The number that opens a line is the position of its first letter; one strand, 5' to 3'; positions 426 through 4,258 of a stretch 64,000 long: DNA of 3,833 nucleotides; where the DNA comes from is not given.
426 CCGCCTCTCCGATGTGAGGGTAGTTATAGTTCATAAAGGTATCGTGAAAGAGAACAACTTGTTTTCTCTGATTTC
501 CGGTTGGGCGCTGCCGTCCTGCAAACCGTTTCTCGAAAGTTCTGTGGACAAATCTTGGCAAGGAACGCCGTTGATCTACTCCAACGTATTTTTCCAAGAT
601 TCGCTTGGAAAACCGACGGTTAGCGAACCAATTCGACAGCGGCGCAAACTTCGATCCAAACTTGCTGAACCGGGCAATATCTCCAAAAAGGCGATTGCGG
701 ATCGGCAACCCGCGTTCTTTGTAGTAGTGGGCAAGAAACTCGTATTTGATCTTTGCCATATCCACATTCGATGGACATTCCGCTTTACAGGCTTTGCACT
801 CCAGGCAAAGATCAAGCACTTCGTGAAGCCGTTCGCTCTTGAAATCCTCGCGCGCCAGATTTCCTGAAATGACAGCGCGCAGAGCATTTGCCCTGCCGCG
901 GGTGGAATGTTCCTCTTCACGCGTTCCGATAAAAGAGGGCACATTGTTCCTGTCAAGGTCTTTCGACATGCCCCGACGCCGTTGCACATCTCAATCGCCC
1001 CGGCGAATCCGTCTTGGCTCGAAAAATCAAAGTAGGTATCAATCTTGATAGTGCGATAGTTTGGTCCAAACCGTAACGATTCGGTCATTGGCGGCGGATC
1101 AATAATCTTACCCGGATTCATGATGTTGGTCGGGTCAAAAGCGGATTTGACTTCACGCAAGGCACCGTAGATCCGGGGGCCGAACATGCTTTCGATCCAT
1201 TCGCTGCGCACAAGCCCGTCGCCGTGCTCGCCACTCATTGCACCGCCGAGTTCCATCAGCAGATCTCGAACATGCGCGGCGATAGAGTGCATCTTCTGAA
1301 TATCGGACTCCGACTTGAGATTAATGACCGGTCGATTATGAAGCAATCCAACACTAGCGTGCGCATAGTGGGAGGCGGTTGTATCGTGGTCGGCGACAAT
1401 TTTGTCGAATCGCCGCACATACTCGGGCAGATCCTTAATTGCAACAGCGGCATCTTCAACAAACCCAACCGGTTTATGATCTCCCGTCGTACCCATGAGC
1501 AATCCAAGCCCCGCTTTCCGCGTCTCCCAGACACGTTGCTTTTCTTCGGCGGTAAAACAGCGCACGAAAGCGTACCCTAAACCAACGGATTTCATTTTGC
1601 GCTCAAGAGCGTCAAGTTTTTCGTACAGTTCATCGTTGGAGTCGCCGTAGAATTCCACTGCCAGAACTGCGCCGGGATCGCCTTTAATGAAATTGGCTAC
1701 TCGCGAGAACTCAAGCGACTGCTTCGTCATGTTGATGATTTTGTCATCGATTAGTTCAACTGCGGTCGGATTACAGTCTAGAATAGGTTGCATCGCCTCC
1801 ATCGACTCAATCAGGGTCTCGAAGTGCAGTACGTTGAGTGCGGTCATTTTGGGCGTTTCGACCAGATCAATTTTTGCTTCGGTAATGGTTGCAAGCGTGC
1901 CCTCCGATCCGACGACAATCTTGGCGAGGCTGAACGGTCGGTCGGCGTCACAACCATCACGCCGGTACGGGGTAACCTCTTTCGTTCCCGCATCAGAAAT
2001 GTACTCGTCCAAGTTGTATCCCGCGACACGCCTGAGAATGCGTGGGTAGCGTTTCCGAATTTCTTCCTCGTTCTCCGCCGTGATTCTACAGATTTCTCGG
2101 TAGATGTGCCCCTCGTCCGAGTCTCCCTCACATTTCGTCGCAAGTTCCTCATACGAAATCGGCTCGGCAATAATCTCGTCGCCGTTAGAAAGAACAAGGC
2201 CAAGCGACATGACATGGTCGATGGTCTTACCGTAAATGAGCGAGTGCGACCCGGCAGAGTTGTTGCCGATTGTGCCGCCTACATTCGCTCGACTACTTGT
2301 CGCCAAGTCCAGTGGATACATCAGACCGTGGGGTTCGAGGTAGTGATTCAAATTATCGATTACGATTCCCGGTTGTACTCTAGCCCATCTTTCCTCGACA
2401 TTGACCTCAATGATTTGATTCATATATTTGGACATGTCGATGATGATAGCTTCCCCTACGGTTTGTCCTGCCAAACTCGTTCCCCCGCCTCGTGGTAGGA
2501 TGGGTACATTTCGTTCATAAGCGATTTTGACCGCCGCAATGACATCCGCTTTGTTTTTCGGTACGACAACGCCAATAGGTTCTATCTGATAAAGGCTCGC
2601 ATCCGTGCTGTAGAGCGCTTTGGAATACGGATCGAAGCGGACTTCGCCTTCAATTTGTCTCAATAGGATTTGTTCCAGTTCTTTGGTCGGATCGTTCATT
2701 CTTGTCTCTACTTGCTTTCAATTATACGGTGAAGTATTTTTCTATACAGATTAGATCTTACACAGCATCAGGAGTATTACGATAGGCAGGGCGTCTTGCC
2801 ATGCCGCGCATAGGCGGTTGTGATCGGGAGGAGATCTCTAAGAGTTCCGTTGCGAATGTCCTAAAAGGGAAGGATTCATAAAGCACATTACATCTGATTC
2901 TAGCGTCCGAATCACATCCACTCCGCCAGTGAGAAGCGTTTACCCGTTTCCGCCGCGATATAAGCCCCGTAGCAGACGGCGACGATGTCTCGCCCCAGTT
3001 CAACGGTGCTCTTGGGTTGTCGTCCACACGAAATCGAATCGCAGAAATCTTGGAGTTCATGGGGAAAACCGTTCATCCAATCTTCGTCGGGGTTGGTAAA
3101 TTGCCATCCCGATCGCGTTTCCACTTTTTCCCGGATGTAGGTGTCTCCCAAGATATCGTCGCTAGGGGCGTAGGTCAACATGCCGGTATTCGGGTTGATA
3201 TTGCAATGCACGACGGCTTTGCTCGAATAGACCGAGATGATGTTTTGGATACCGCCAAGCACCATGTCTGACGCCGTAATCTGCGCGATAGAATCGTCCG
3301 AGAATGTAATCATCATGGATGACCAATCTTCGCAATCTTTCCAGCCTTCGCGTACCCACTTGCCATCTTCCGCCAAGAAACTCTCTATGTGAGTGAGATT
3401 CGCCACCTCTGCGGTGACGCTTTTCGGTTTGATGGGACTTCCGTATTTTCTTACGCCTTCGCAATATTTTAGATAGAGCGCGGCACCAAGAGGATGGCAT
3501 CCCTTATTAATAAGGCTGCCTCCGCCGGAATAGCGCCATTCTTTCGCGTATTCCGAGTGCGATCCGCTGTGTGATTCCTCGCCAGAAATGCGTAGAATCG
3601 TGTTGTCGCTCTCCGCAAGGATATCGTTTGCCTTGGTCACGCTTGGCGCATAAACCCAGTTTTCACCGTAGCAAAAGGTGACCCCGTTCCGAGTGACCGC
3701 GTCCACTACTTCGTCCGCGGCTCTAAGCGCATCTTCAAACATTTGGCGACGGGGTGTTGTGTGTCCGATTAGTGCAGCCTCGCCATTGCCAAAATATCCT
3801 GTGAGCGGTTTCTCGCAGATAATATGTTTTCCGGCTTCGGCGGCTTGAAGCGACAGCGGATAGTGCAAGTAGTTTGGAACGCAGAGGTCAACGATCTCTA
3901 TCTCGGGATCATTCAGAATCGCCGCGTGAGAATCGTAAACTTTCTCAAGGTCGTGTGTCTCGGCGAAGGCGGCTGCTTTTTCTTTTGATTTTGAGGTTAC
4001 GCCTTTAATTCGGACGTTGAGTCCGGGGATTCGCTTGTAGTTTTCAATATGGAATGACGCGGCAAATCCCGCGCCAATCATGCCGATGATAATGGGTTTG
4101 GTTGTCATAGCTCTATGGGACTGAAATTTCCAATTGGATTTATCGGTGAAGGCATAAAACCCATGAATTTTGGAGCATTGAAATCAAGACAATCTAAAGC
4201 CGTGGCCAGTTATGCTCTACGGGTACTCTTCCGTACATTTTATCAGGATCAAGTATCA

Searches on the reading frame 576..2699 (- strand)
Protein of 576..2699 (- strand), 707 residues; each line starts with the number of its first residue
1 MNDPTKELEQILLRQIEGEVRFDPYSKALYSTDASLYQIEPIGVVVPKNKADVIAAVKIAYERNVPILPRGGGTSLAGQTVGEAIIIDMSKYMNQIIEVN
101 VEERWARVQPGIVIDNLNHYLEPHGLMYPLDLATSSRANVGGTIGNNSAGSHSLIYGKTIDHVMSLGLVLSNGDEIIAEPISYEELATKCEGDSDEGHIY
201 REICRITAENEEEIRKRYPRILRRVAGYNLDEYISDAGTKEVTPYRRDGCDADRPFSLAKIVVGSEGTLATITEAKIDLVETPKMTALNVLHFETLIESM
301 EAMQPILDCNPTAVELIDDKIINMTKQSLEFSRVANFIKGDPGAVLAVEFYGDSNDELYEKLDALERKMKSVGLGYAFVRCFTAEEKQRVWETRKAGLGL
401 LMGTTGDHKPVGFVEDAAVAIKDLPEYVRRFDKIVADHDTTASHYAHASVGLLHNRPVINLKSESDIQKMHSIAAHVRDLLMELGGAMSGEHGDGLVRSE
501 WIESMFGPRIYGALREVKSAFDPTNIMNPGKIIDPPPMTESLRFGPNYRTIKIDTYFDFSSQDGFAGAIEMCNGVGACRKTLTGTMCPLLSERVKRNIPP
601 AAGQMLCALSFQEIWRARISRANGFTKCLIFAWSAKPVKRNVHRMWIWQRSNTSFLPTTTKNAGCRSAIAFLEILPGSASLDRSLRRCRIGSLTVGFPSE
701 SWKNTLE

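Call 6: search_protein_families(library=pfam, proteins=[window:576-2699:-])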
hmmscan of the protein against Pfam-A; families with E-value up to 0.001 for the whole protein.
window:576-2699:- (707 aa): 2 families
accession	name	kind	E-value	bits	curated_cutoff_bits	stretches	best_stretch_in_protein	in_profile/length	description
PF02913.24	FAD-oxidase_C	-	2.8e-50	171.8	21.2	1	283-532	2-248/248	FAD linked oxidases, C-terminal domain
PF01565.28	FAD_binding_4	-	1.1e-39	135.7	26.4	1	41-174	1-134/139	FAD binding domain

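Call 48: find_encoding_contigs(protein=window:576-2699:-, flank=10000, max_places=4)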
Protein window:576-2699:- (707 aa): no gene with exactly this product is on record in the collection.

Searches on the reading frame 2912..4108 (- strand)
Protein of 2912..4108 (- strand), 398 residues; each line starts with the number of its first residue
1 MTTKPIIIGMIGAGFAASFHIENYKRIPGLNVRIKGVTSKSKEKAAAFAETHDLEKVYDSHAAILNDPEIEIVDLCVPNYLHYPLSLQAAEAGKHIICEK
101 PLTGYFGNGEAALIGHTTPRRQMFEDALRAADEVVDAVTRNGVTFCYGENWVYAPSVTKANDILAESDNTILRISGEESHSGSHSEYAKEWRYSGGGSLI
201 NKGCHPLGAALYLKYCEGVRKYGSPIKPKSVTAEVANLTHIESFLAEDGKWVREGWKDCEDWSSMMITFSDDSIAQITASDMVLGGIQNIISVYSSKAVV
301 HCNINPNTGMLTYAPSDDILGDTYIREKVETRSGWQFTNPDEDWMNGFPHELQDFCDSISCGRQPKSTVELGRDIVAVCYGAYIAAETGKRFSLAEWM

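Call 6: search_protein_families(library=pfam, proteins=[window:2912-4108:-])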
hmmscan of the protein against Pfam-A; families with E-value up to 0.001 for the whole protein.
window:2912-4108:- (398 aa): 3 families
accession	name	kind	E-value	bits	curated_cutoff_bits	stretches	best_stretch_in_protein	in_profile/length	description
PF01408.29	GFO_IDH_MocA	-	1.6e-23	84.1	24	1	8-103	3-96/120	Oxidoreductase family, NAD-binding Rossmann fold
PF22725.1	GFO_IDH_MocA_C3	-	1.2e-06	28.9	27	1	181-299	26-122/124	GFO/IDH/MocA C-terminal domain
PF02894.22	GFO_IDH_MocA_C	-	0.00098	19.4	22.9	0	184-391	25-215/218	Oxidoreductase family, C-terminal alpha/beta domain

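Call 49: find_encoding_contigs(protein=window:2912-4108:-, flank=10000, max_places=4)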
Protein window:2912-4108:- (398 aa): no gene with exactly this product is on record in the collection.
